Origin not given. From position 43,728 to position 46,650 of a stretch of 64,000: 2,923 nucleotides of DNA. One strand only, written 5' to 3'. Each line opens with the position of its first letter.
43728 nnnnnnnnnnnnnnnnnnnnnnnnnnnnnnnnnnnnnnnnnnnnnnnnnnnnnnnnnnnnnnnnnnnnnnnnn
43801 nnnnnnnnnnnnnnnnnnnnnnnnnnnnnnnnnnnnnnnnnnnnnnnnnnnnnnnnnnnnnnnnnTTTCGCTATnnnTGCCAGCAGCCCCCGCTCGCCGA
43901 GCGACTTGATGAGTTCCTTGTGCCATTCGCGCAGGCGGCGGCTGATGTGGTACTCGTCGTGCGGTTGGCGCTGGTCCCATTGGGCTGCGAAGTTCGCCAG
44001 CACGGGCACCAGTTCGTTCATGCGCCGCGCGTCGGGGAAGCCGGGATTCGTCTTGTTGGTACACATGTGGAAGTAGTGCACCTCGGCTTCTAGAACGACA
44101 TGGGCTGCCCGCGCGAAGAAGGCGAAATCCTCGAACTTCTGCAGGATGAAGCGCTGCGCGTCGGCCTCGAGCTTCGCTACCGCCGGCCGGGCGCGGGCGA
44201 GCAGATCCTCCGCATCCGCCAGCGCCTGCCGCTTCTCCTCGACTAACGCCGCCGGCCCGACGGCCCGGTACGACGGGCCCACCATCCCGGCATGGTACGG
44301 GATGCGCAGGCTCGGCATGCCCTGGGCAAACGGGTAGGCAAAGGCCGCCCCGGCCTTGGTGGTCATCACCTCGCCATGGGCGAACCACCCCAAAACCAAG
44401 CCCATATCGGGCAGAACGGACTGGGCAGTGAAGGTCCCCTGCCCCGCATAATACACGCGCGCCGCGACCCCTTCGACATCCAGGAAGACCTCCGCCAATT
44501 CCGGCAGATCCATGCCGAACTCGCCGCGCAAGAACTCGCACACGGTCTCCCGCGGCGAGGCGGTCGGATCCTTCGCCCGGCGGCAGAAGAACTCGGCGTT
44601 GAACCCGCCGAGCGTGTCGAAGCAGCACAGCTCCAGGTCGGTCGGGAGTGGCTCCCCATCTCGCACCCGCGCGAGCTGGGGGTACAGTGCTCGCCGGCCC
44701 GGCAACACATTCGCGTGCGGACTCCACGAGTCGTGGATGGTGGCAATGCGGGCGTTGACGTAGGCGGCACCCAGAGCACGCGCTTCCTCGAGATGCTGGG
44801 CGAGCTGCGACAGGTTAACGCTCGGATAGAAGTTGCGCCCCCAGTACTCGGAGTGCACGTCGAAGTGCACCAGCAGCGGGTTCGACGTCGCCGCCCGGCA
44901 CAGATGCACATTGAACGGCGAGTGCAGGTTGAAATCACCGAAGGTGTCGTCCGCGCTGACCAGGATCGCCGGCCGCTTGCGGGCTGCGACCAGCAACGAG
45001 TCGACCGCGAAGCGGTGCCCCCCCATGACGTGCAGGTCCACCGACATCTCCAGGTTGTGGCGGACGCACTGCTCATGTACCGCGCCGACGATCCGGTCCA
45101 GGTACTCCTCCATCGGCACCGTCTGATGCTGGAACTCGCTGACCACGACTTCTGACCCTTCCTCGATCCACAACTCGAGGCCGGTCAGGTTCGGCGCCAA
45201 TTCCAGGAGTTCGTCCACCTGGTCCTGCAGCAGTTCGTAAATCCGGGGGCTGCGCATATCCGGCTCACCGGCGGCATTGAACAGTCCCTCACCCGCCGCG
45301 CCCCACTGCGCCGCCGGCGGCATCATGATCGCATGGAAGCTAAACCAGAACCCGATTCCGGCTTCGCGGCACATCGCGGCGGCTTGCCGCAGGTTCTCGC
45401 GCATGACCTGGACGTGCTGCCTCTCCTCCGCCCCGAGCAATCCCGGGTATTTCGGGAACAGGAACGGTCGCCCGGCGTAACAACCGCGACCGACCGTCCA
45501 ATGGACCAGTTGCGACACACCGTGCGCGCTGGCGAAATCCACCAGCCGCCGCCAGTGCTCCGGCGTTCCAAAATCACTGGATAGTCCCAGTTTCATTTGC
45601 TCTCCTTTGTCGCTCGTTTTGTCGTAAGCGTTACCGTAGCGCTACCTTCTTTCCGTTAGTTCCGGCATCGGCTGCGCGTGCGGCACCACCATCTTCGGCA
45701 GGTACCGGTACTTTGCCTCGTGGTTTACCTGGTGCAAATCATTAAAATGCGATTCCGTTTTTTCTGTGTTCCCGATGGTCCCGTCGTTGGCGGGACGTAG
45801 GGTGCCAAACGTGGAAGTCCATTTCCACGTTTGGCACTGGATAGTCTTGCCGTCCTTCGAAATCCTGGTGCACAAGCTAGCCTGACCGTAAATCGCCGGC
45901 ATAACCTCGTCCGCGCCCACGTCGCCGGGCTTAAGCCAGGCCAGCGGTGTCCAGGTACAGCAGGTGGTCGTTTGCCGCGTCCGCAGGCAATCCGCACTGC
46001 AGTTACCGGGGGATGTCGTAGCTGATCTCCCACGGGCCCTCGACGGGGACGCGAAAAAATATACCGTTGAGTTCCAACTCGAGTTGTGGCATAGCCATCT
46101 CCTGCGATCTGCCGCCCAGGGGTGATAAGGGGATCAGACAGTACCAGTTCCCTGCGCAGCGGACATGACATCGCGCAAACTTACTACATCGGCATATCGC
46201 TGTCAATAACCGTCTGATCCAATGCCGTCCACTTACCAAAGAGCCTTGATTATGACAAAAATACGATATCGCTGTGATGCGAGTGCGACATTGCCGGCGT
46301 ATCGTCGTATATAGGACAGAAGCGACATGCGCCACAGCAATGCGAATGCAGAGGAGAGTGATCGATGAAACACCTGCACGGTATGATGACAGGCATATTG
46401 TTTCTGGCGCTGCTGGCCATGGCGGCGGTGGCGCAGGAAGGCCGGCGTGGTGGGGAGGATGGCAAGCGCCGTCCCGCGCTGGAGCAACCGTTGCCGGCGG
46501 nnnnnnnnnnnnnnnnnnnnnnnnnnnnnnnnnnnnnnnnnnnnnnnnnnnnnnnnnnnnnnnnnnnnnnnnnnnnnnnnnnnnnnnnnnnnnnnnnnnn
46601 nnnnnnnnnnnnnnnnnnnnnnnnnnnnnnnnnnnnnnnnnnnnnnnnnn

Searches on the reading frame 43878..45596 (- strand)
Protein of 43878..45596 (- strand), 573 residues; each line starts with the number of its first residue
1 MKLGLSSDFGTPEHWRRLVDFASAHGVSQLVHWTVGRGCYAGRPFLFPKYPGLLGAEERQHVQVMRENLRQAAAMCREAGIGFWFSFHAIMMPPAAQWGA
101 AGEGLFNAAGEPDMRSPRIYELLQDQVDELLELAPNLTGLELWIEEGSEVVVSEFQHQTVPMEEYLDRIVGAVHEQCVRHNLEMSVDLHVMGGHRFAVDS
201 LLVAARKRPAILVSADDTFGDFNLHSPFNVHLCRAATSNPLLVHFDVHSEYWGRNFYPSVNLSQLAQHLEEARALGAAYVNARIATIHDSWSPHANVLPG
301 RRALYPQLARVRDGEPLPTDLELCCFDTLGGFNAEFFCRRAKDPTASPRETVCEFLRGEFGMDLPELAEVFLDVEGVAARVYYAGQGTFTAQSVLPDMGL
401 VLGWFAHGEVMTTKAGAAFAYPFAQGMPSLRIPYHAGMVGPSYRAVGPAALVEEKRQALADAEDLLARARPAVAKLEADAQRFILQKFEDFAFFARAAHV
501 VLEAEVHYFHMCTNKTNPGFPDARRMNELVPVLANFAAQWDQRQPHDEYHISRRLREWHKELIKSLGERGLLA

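Call 13: search_protein_families(library=pfam, proteins=[window:43878-45596:-], max_evalue=0.01)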
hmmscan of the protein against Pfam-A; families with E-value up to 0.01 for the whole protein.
window:43878-45596:- (573 aa): 0 families

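Call 17: find_homologous_proteins(query=window:43878-45596:-, max_evalue=1e-10)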
Query window:43878-45596:- (573 aa): 30 proteins with E <= 1e-10 among 8000 candidates.
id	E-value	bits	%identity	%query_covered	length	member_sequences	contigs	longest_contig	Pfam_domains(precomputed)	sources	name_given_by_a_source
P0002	0.0e+0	1335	100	100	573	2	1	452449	-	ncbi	-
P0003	0.0e+0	1165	87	100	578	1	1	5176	-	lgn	-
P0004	0.0e+0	1147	84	100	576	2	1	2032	-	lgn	-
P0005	1.2e-230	785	60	100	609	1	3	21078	-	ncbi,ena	-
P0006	3.2e-174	599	49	100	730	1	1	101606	-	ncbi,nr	ncbi:MAG: hypothetical protein PHW60_06565 [Kiritimatiellae bacterium]|nr:hypothetical protein [Kiri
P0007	3.5e-173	596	48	99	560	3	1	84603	-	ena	-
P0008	4.1e-172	592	49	98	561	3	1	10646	-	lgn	-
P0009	2.7e-171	589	49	100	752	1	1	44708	-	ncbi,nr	ncbi:MAG: hypothetical protein PHW60_11965 [Kiritimatiellae bacterium]|nr:hypothetical protein [Kiri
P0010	5.2e-167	575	50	98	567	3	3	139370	-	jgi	-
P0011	1.8e-162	560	48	99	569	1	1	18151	-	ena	-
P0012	1.5e-160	554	46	99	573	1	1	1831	-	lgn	-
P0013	1.1e-159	551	46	99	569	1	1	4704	-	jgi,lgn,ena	-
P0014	1.4e-155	537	45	99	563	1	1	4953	-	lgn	-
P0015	2.3e-154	533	45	99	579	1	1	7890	-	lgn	-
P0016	7.2e-153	529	45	98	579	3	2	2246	-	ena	-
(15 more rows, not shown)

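Call 18: find_encoding_contigs(protein=P0003, flank=5000, max_places=4)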
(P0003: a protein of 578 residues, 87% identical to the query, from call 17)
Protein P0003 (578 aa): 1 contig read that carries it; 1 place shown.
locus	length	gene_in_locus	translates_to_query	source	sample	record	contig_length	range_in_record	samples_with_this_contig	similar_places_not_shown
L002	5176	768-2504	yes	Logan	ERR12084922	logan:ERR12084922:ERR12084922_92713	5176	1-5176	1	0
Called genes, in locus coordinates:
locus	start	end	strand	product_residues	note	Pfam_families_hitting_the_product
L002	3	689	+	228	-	?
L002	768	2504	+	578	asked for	-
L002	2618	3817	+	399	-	PF02012:BNR (faint), PF13088:BNR_2 (weak)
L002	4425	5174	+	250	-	?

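Call 19: find_encoding_contigs(protein=P0004, flank=5000, max_places=4)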
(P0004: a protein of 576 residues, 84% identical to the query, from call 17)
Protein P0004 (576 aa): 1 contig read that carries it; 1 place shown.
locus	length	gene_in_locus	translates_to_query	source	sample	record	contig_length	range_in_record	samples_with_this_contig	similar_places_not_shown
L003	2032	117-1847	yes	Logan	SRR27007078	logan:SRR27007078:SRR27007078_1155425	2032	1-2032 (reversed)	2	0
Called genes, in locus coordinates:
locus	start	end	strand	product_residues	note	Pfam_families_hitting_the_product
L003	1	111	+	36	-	?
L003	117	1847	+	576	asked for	-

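Call 20: find_encoding_contigs(protein=P0005, flank=6000, max_places=4)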
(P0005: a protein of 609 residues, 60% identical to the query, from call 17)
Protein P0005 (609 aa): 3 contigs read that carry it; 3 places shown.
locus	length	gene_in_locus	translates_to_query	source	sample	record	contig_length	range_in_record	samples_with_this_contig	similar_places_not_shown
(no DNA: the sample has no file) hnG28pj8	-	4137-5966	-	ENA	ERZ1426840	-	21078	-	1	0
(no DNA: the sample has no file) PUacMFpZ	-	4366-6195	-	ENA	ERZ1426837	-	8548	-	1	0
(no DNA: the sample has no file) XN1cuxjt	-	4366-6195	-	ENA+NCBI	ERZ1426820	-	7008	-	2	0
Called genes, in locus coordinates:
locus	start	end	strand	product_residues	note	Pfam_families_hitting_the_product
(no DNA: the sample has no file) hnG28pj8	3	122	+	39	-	?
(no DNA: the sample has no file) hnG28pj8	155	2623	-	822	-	PF13432:TPR_16, PF00515:TPR_1, PF13414:TPR_11, PF13424:TPR_12, PF13432:TPR_16, PF14559:TPR_19, PF13414:TPR_11, PF13424:TPR_12, +30 more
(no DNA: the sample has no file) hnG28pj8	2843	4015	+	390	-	PF01208:URO-D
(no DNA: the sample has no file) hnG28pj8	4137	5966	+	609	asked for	-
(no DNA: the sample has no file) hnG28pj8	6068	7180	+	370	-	-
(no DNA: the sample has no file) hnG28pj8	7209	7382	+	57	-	-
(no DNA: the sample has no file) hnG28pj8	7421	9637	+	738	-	-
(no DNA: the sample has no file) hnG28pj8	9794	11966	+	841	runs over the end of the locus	-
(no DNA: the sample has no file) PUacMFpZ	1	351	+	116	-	?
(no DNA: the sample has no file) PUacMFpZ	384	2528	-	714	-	PF13432:TPR_16, PF00515:TPR_1, PF13414:TPR_11, PF13424:TPR_12, PF13432:TPR_16, PF14559:TPR_19, PF13414:TPR_11, PF13424:TPR_12, +32 more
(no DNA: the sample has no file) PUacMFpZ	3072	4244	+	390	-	PF01208:URO-D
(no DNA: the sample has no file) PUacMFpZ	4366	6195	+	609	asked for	-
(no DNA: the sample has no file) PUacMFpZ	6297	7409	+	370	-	-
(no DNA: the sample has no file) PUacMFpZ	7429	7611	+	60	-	-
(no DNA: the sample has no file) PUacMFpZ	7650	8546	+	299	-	?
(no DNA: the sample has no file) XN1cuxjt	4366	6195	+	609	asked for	-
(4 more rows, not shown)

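Call 33: list_cluster_members(proteins=[P0001, P0002, P0032])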
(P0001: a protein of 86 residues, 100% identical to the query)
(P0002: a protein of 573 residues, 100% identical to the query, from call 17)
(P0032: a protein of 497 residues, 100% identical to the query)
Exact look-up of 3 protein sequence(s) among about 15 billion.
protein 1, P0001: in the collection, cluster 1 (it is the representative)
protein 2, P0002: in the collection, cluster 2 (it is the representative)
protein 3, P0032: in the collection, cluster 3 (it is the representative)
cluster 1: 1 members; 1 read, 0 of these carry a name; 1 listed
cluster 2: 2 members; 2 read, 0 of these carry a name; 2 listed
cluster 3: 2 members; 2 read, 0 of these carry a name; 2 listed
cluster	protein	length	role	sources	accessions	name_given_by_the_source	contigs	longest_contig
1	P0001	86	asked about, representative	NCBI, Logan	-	-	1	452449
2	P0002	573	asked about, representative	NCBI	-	-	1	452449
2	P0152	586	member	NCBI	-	-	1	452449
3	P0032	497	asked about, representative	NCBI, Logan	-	-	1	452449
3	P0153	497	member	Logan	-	-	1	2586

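Call 34: find_encoding_contigs(protein=P0153, flank=5000, max_places=6)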
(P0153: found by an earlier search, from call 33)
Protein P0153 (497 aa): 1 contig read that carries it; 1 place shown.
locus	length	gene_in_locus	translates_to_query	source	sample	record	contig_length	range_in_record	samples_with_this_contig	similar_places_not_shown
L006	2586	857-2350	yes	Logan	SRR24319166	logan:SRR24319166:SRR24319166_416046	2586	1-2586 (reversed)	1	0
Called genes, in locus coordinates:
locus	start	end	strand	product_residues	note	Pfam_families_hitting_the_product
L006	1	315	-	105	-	?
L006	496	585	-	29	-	-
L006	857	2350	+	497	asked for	PF00149:Metallophos (weak)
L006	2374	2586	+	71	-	?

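Call 46: search_solved_structures(query=window:43878-45596:-, max_evalue=0.01)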
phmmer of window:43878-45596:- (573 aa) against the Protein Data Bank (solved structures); distinct sequences matched with E-value up to 0.01: 0.

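Call 47: search_protein_families(library=ncbifam, proteins=[window:43878-45596:-], max_evalue=0.1)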
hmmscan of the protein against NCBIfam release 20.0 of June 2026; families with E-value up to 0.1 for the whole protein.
window:43878-45596:- (573 aa): 0 families

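Call 80: find_encoding_contigs(protein=P0010, flank=8000, max_places=3)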
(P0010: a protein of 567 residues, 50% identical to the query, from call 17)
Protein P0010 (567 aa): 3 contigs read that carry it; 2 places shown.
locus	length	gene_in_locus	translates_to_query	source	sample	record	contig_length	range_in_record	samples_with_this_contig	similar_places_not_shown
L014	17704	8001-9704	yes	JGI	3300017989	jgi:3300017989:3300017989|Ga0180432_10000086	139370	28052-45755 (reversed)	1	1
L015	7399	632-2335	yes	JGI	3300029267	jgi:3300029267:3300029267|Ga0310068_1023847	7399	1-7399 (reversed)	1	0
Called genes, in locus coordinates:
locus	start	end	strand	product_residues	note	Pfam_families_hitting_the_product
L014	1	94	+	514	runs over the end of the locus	PF03446:NAD_binding_2, PF00393:6PGD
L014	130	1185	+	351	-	-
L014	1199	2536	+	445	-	PF00365:PFK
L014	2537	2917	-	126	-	PF01592:NifU_N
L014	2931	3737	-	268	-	PF00733:Asn_synthase (weak), PF02540:NAD_synthase (weak)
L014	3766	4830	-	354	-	PF02540:NAD_synthase, PF03054:tRNA_Me_trans, PF20259:tRNA_Me_trans_M, PF20258:tRNA_Me_trans_C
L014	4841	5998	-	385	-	PF00266:Aminotran_5, PF01212:Beta_elim_lyase (weak)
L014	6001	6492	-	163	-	PF02082:Rrf2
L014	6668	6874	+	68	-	-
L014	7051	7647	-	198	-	PF20360:DUF6655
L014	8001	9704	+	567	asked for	-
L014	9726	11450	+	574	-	-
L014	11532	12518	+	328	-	PF01180:DHO_dh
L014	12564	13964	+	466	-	PF00884:Sulfatase, PF01663:Phosphodiest (weak), PF16347:SGSH_C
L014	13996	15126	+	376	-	PF01208:URO-D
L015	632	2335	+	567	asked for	-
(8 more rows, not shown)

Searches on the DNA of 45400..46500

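Call 5: search_rna_families(source=window, start=45400, end=46500, threshold=evalue, max_evalue=10)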
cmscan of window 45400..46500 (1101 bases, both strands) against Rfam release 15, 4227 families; matches with E-value up to 10: 6.
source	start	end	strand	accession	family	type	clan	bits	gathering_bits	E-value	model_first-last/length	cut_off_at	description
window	45454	45488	+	RF01074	RF_site1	Cis-reg; frameshift_element;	-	19.6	40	0.96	1-40/40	no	Putative RNA-dependent RNA polymerase ribosomal frameshift site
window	45528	45582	+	RF03047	RAGATH-16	Gene; sRNA;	-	18.1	65.6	1.9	1-72/72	no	RAGATH-16 RNA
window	45419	45495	-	RF02930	aspS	Cis-reg;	-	16.7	42.5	7.1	1-79/79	no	aspS RNA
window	46453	46492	+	RF01074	RF_site1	Cis-reg; frameshift_element;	-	16.6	40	4.5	1-40/40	no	Putative RNA-dependent RNA polymerase ribosomal frameshift site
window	45803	45838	+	RF04000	MIR8139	Gene; miRNA;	-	16.1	90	3.3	1-58/58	no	MIR8139 microRNA precursor family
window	46348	46388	+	RF01128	sR43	Gene; snRNA; snoRNA; CD-box;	-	10.6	45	9.7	1-56/56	no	Small nucleolar RNA sR42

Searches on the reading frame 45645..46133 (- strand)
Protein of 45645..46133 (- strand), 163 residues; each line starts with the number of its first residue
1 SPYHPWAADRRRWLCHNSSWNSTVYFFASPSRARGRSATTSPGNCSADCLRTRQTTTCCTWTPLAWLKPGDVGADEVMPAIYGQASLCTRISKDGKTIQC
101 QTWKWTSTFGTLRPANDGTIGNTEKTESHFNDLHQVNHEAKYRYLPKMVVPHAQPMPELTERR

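Call 13: search_protein_families(library=pfam, proteins=[window:45645-46133:-], max_evalue=0.01)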
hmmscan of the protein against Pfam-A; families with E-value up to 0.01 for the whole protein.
seq(163 aa): 0 families

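Call 50: search_protein_representatives(protein=window:45645-46133:-)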
Query: 163 residues. Proteins with E-value up to 0.001 (for the whole library): 3; up to 1e-10: 1; up to 1e-30: 1. The best 3 are listed.
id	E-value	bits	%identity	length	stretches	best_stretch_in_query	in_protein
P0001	3.2e-53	196.3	100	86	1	78-163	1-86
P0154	6.4e-05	39.1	43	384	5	10-51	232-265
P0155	4.9e-04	36.2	37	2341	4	48-82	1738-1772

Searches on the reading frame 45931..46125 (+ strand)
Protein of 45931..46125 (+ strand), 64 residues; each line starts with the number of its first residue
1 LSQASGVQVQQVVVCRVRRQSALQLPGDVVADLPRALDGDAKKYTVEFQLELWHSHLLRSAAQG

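Call 47: search_protein_families(library=ncbifam, proteins=[window:45931-46125:+], max_evalue=0.1)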
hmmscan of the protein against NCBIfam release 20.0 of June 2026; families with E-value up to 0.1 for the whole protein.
window:45931-46125:+ (64 aa): 0 families
